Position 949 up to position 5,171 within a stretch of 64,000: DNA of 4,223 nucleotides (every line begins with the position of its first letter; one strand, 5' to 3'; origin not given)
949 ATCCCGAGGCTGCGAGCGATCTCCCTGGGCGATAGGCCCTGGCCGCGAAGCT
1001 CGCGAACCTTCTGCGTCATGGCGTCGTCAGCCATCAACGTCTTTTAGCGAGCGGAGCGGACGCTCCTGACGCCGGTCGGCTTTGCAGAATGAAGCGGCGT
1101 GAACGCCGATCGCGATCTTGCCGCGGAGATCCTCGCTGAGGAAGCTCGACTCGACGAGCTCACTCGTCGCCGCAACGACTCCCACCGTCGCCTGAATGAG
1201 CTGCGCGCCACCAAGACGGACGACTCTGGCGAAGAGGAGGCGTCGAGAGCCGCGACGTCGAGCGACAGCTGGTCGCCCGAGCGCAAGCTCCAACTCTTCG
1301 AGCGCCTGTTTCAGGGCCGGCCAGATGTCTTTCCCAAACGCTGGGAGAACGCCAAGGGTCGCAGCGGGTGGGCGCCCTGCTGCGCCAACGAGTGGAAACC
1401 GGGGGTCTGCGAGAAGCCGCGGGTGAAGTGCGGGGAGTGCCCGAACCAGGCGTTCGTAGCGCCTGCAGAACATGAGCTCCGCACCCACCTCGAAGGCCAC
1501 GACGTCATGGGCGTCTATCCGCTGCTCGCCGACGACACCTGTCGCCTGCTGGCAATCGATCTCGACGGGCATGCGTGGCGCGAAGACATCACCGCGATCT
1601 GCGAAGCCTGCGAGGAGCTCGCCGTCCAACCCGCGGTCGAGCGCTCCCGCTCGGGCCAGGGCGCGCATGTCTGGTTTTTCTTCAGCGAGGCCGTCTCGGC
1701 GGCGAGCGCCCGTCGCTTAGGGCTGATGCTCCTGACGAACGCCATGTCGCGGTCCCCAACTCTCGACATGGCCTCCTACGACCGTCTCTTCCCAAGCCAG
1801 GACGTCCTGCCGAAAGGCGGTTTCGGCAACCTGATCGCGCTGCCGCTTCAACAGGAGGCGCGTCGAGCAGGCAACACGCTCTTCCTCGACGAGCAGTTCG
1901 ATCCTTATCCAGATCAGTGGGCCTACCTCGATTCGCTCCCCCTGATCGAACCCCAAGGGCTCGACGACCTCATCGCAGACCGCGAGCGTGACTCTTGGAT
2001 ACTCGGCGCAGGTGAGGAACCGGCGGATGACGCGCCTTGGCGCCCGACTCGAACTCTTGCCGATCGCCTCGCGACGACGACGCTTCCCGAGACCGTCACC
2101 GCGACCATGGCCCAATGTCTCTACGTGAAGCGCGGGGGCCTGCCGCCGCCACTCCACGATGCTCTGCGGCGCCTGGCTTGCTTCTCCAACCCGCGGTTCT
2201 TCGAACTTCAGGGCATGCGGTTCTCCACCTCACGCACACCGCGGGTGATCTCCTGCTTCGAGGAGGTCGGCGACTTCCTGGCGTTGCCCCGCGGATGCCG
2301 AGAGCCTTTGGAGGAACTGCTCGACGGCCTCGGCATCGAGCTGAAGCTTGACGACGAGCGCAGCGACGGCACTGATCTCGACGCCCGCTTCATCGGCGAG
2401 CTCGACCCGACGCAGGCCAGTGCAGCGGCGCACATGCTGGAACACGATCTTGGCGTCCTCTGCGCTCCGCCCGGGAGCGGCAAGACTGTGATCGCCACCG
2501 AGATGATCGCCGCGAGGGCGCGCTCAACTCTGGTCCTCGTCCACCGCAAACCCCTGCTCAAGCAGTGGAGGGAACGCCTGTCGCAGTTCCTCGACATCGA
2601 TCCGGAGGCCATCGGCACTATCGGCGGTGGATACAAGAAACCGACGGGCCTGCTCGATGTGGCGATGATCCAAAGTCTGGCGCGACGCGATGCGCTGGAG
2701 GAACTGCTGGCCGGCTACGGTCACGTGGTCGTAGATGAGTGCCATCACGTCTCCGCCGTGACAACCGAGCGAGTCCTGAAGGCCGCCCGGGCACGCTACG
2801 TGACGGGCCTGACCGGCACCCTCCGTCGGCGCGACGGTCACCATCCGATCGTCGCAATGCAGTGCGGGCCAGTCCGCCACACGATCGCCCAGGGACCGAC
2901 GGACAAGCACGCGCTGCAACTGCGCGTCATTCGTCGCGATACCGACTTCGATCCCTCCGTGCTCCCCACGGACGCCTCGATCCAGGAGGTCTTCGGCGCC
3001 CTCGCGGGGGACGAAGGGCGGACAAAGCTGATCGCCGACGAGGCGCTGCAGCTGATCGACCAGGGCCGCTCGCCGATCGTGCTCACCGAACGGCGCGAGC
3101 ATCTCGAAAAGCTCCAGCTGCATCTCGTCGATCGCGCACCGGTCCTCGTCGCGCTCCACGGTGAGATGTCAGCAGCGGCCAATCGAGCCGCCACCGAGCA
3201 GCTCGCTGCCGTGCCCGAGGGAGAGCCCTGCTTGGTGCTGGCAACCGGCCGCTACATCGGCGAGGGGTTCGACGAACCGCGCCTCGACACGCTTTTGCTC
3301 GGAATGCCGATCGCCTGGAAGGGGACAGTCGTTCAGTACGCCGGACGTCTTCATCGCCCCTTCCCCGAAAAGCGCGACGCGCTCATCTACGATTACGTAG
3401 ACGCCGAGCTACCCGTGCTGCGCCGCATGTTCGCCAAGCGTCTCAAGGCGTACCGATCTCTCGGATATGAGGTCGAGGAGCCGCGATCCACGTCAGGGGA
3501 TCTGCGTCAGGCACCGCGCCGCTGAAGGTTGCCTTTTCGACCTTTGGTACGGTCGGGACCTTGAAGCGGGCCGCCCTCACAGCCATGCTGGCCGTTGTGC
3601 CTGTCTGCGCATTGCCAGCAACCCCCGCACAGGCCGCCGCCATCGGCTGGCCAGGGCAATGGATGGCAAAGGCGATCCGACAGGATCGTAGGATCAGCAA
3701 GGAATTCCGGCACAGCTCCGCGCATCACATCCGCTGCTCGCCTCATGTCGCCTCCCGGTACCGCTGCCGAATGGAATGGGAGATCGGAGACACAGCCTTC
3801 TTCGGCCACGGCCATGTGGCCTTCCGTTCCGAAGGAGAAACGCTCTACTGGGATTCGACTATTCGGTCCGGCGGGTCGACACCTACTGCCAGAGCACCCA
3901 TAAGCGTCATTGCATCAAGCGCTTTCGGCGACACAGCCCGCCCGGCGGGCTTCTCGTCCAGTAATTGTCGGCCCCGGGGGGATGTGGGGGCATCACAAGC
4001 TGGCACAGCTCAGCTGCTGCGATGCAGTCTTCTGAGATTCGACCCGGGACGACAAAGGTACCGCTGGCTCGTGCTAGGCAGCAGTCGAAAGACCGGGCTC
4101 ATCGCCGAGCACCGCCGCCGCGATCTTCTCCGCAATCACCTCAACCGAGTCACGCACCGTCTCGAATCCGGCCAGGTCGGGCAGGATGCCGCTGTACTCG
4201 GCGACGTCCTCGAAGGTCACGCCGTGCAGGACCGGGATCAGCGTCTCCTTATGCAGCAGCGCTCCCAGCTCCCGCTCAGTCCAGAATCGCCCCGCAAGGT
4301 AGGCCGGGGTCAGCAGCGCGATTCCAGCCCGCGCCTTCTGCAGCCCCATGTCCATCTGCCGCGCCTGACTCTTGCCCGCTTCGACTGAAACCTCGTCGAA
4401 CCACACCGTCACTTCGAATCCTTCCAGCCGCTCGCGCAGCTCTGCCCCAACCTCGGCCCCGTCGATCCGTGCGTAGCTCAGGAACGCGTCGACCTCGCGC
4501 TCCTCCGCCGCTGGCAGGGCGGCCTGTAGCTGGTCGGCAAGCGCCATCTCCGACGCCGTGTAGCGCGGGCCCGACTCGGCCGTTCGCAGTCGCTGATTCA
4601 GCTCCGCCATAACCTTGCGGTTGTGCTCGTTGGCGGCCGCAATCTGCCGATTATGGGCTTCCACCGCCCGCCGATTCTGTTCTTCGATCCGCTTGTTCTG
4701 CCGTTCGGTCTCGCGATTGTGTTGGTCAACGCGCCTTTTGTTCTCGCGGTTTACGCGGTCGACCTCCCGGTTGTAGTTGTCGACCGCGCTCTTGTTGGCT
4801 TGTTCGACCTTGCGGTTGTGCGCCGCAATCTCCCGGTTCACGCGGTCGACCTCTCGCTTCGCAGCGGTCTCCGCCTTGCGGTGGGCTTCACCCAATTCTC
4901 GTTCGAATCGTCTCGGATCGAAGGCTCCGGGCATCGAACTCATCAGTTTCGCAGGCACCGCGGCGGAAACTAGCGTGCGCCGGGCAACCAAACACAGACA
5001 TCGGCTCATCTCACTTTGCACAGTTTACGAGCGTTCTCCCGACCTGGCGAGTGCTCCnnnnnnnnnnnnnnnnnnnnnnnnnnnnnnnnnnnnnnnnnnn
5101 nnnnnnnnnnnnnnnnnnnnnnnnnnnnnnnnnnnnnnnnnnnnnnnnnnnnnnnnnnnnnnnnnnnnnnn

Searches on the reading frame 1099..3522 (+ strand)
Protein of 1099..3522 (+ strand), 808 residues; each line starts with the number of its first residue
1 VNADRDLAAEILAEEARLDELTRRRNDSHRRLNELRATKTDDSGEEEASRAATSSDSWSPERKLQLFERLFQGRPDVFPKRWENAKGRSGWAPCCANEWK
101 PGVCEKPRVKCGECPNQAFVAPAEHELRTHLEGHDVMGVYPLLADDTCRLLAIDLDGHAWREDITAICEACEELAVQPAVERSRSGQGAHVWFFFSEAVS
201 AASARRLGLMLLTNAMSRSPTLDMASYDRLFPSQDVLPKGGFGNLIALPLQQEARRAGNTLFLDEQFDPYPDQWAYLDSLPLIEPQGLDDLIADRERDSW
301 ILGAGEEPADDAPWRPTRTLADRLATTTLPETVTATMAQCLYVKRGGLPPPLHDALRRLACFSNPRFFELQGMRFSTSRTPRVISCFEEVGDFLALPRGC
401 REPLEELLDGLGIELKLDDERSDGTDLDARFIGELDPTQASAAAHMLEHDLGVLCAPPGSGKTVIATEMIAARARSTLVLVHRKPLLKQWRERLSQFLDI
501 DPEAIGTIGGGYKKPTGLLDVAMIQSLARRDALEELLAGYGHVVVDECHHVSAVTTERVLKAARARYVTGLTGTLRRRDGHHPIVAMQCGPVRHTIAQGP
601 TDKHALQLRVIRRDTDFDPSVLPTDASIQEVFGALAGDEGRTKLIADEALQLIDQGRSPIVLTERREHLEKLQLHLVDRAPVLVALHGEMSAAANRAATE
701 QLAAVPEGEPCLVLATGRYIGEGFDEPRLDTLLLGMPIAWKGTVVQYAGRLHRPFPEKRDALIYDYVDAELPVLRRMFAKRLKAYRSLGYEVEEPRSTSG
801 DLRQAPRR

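Call 11: search_protein_families(library=pfam, proteins=[window:1099-3522:+], max_evalue=0.001)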
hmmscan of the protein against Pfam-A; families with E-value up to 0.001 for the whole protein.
window:1099-3522:+ (808 aa): 8 families
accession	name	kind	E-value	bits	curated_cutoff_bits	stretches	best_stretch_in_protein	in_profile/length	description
PF22548.2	AEP-TOTE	-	2.6e-92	309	27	1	63-289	2-228/230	TOTE conflict system, Archaeo-Eukaryotic Primase domain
PF04851.21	ResIII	-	2.9e-20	73.2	22.5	1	435-577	4-164/164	Type III restriction enzyme, res subunit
PF00270.35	DEAD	-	1.2e-07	32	26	1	437-564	2-142/167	DEAD/DEAH box helicase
PF13401.12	AAA_22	-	2e-05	25.3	27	1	450-562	6-103/130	AAA domain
PF13481.12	AAA_25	-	0.00029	21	27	0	430-478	13-62/195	AAA domain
PF13604.12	AAA_30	-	0.00047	20.4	27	1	435-566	2-115/191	AAA domain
PF01896.25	DNA_primase_S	-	0.00054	20.8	26.8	0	154-251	17-149/163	DNA primase small subunit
PF13245.12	AAA_19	-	0.0007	20.2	25.1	0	439-563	1-114/134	AAA domain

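Call 66: search_protein_families(library=padloc, proteins=[window:1099-3522:+], max_evalue=0.00001)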
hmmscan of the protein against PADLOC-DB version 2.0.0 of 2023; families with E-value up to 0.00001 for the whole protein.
window:1099-3522:+ (808 aa): 5 families
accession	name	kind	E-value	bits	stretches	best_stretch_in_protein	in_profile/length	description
PDLC01465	PrimPol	-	7.4e-85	282.9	1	40-361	14-274/276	"CAS-I,CAS-II,CAS-III,CAS-IV,CAS-V,CAS-VI; associated"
PDLC01101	PrimPol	-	4.9e-21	72.9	1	125-288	167-334/490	adaptation polymerase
PDLC02707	PbeA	-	6.5e-08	29.6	0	436-577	254-415/672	PbeA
PDLC03659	mREase_IV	-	2.1e-07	27.2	1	452-581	242-377/945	Type IV methyl-directed restriction enzyme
PDLC03658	mREase_IV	-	7.3e-07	25.3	1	453-579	246-375/953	Type IV methyl-directed restriction enzyme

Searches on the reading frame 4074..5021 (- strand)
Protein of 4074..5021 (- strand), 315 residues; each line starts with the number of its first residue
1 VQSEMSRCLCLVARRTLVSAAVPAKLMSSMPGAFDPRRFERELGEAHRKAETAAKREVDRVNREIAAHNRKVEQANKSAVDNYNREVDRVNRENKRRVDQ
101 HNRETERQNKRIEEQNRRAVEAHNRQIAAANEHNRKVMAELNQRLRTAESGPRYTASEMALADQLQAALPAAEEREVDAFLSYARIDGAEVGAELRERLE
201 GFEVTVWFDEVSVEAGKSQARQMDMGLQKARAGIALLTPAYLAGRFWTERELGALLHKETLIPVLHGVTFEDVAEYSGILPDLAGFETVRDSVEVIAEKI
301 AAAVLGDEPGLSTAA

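Call 11: search_protein_families(library=pfam, proteins=[window:4074-5021:-], max_evalue=0.001)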
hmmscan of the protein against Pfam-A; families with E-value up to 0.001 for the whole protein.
window:4074-5021:- (315 aa): 1 family
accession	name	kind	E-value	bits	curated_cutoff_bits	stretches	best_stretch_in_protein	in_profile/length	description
PF13676.11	TIR_2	-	4e-13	50.4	28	1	180-267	2-92/122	TIR domain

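Call 66: search_protein_families(library=padloc, proteins=[window:4077-5021:-], max_evalue=0.00001)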
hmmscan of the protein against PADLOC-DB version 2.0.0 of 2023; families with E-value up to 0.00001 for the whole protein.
window:4077-5021:- (315 aa): 5 families
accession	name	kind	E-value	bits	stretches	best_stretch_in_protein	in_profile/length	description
PDLC05062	PDC-S66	-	2.5e-36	123.6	1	38-304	12-280/282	-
PDLC00424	ThsB1|ThsB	-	5.1e-23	80.1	1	154-304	76-232/234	TIR-like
PDLC00417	ThsB1|ThsB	-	1.1e-14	52.7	1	173-301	163-296/303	TIR-like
PDLC02012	SAVED5--SAVED_TIR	-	2.9e-06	24.6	1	178-259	15-95/404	-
PDLC00727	Effector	-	9.4e-06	22.3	0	160-257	157-254/590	TIR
